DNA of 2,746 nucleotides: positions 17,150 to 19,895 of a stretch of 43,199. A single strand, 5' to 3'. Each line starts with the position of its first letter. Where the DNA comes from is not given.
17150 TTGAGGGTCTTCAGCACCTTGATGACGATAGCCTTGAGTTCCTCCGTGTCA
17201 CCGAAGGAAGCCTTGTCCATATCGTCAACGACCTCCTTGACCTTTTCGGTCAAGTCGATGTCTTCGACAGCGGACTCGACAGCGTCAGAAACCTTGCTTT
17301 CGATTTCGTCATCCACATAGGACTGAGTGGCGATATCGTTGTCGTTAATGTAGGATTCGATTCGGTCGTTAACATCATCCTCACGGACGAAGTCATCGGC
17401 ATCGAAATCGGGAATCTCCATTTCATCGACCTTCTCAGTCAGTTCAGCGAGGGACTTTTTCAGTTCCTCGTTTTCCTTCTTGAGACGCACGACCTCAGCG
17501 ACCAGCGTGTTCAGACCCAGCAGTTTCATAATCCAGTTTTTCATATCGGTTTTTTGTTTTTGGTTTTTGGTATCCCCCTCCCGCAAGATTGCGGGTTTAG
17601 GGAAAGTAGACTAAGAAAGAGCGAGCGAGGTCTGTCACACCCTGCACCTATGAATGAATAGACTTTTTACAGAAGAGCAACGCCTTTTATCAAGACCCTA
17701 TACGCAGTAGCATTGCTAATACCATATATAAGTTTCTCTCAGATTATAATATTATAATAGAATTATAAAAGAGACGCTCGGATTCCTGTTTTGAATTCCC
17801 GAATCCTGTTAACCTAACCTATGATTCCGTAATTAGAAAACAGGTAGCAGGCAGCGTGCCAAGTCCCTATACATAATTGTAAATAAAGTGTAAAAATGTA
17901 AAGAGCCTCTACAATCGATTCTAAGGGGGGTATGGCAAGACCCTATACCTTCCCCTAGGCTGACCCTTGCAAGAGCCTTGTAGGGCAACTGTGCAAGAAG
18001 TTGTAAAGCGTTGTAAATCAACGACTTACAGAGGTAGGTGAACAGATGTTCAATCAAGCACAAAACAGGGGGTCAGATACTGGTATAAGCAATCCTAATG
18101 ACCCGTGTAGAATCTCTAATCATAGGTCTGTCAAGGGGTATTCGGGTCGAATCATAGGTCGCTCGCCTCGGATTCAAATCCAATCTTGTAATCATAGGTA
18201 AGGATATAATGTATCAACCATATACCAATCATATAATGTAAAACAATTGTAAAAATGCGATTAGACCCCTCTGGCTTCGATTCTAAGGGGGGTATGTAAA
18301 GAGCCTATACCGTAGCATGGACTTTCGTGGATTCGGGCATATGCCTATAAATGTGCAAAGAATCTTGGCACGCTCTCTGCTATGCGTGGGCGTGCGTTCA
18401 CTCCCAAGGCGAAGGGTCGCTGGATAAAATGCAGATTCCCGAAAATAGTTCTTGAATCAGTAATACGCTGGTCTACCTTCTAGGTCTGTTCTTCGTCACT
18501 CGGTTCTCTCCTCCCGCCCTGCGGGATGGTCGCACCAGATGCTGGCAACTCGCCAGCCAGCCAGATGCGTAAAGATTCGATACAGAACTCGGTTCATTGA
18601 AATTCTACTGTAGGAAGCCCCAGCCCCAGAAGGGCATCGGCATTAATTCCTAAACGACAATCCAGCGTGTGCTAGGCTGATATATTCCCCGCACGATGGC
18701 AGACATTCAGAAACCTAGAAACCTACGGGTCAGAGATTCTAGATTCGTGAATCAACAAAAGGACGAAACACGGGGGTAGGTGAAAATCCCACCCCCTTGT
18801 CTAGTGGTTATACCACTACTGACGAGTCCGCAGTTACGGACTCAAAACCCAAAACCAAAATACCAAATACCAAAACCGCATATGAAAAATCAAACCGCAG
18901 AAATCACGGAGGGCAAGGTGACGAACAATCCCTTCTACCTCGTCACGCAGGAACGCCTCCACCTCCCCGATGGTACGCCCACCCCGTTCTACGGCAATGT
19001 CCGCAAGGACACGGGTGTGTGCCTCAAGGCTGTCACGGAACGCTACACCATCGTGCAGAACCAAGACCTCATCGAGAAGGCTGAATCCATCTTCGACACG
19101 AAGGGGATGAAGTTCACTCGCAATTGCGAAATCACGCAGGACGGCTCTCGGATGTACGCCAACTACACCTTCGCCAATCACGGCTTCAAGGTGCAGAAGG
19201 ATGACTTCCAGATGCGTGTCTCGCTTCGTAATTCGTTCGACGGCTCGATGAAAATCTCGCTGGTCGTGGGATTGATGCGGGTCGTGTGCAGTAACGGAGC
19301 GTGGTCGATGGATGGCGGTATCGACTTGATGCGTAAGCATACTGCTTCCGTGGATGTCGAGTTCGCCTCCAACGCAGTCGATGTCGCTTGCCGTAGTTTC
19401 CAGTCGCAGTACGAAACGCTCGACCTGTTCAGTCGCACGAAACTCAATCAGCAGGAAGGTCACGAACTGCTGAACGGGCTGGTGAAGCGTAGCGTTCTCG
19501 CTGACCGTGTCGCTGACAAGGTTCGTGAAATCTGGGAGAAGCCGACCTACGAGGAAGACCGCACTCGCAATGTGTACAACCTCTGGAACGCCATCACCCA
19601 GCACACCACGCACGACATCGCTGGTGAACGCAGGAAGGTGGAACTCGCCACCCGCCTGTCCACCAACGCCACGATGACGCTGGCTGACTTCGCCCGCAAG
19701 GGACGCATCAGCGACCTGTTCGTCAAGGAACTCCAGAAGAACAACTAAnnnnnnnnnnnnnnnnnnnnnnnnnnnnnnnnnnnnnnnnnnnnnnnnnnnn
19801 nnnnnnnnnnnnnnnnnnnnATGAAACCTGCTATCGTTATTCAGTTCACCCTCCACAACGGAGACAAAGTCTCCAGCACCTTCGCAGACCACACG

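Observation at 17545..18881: A 1.3-kb ORF-free divergent control region holds at least five repeat families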

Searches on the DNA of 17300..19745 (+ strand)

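Call 7: search_dna_similar(query=window:17400-19000:+, collection=phages, mode=distant)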
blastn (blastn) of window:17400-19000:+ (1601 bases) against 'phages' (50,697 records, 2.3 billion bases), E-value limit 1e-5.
No match.
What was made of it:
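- Tried and rejected: Similarity to known phages: none by DNA (call 7).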

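Call 8: search_rna_families(source=window, start=17300, end=19100, threshold=evalue, max_evalue=10)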
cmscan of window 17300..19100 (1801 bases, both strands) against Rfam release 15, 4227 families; matches with E-value up to 10: 2.
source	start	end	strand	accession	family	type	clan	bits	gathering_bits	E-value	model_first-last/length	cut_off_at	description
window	17438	17481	-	RF03166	glycine-GGAnGA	Cis-reg; riboswitch;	CL00125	17.4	110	0.76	41-85/177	no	glycine-GGAnGA riboswitch aptamer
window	17537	17586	-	RF02248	Six3os1_3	Gene; lncRNA;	-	11.1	40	9.1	32-75/75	no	Six3os1 conserved region 3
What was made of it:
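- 18392..18744 (+): Rightward untranslated leader. It contains hairpins at 18513-18525 and 18541-18557, and a stretch (18560-18760) almost identical in 7 relatives. No Rfam match (call 8).
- There is no Rfam match (call 8).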

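Call 20: search_rna_families(source=window, start=18740, end=18850, threshold=evalue, max_evalue=10, show_alignments=3)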
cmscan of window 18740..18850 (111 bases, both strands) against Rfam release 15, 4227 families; matches with E-value up to 10: 8.
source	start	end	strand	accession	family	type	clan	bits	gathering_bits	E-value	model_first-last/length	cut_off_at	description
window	18740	18819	-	RF01479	rli48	Gene; sRNA;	-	14.1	100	3.4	1-103/149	3'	Listeria sRNA rli48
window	18767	18801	-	RF02095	mir-2985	Gene; miRNA;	-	13.7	68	2.5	1-71/71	no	mir-2985 microRNA precursor family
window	18810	18843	-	RF02985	ftsZ-DE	Gene; sRNA;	-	13.5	72.2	1.3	1-69/69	no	ftsZ-DE RNA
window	18801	18850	+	RF03036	osmY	Gene; sRNA;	-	12.5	46.9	0.85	1-51/72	3'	osmY RNA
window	18777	18843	+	RF02125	JPX_2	Gene; lncRNA;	-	12.1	48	1.9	1-69/69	no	JPX transcript, XIST activator conserved region 2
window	18768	18800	+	RF02031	tpke11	Gene; sRNA;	-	11.3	43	4.8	18-50/77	no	tpke11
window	18753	18788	+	RF02211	ZFAT-AS1_1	Gene; lncRNA;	-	8.9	80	7.3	44-79/79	no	ZFAT antisense RNA 1 conserved region 1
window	18766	18850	-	RF03028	RT-7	Gene; sRNA;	-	7.4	116.8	7.2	86-168/191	5'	RT-7 RNA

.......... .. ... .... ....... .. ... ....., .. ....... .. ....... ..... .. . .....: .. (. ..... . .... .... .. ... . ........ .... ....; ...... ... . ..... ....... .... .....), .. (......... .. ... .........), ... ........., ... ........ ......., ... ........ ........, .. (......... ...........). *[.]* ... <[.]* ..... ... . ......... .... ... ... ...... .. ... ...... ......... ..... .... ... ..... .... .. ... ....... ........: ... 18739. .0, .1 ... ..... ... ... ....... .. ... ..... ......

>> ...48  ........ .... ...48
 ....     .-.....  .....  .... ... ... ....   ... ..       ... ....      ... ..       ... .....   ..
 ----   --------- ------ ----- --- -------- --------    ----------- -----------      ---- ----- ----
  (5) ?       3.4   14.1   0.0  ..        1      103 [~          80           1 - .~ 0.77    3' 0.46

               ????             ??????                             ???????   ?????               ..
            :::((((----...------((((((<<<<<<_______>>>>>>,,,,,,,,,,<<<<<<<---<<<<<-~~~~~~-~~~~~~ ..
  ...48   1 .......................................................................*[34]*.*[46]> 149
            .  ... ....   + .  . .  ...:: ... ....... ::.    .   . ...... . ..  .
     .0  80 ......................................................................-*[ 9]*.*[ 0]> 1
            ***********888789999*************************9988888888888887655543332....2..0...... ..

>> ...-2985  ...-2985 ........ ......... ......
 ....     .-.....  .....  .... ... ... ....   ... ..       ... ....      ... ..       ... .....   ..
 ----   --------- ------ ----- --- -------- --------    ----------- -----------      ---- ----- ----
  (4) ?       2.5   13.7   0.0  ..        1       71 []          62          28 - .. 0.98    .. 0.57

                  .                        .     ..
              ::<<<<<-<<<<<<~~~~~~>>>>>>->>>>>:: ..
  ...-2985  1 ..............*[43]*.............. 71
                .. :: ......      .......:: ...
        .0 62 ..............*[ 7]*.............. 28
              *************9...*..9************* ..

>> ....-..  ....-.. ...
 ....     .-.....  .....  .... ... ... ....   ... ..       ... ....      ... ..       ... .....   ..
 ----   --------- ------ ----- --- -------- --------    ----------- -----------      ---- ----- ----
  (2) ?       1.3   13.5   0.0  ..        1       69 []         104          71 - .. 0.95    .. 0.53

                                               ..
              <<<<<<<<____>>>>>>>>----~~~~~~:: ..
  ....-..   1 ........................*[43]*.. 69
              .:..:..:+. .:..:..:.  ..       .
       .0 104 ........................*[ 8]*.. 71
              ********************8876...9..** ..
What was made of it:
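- On Hammerhead ribozyme, type II: No hit at E up to 10 (calls 8, 20).
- Rfam's Hammerhead_II model does not report this ribozyme even at E = 10 (calls 8, 20).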

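Call 63: search_rna_families(sources=[L083, L076, L016, L026, L031], threshold=gathering, show_alignments=2)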
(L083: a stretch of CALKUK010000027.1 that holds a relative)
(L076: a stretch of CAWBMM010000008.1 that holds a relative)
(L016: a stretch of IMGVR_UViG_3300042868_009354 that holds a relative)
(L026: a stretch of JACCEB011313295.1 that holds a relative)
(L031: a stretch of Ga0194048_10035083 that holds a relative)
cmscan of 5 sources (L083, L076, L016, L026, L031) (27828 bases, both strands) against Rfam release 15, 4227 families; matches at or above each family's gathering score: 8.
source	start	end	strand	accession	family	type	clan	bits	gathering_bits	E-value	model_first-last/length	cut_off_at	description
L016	5821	5893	+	RF00005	tRNA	Gene; tRNA;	CL00001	72.5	29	2.7e-14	1-71/71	no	tRNA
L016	5593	5664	+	RF00005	tRNA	Gene; tRNA;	CL00001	66.7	29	1.1e-12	1-71/71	no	tRNA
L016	5304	5375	+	RF00005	tRNA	Gene; tRNA;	CL00001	64.4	29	4.7e-12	1-71/71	no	tRNA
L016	5989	6061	+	RF00005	tRNA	Gene; tRNA;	CL00001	62.7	29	1.4e-11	1-71/71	no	tRNA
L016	5900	5980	+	RF00005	tRNA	Gene; tRNA;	CL00001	62.6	29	1.5e-11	1-71/71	no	tRNA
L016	5670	5741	+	RF00005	tRNA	Gene; tRNA;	CL00001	61.5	29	3e-11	1-71/71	no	tRNA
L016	5745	5815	+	RF00005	tRNA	Gene; tRNA;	CL00001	59.3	29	1.2e-10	1-71/71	no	tRNA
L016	5502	5586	+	RF00005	tRNA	Gene; tRNA;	CL00001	54.9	29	2e-09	1-71/71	no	tRNA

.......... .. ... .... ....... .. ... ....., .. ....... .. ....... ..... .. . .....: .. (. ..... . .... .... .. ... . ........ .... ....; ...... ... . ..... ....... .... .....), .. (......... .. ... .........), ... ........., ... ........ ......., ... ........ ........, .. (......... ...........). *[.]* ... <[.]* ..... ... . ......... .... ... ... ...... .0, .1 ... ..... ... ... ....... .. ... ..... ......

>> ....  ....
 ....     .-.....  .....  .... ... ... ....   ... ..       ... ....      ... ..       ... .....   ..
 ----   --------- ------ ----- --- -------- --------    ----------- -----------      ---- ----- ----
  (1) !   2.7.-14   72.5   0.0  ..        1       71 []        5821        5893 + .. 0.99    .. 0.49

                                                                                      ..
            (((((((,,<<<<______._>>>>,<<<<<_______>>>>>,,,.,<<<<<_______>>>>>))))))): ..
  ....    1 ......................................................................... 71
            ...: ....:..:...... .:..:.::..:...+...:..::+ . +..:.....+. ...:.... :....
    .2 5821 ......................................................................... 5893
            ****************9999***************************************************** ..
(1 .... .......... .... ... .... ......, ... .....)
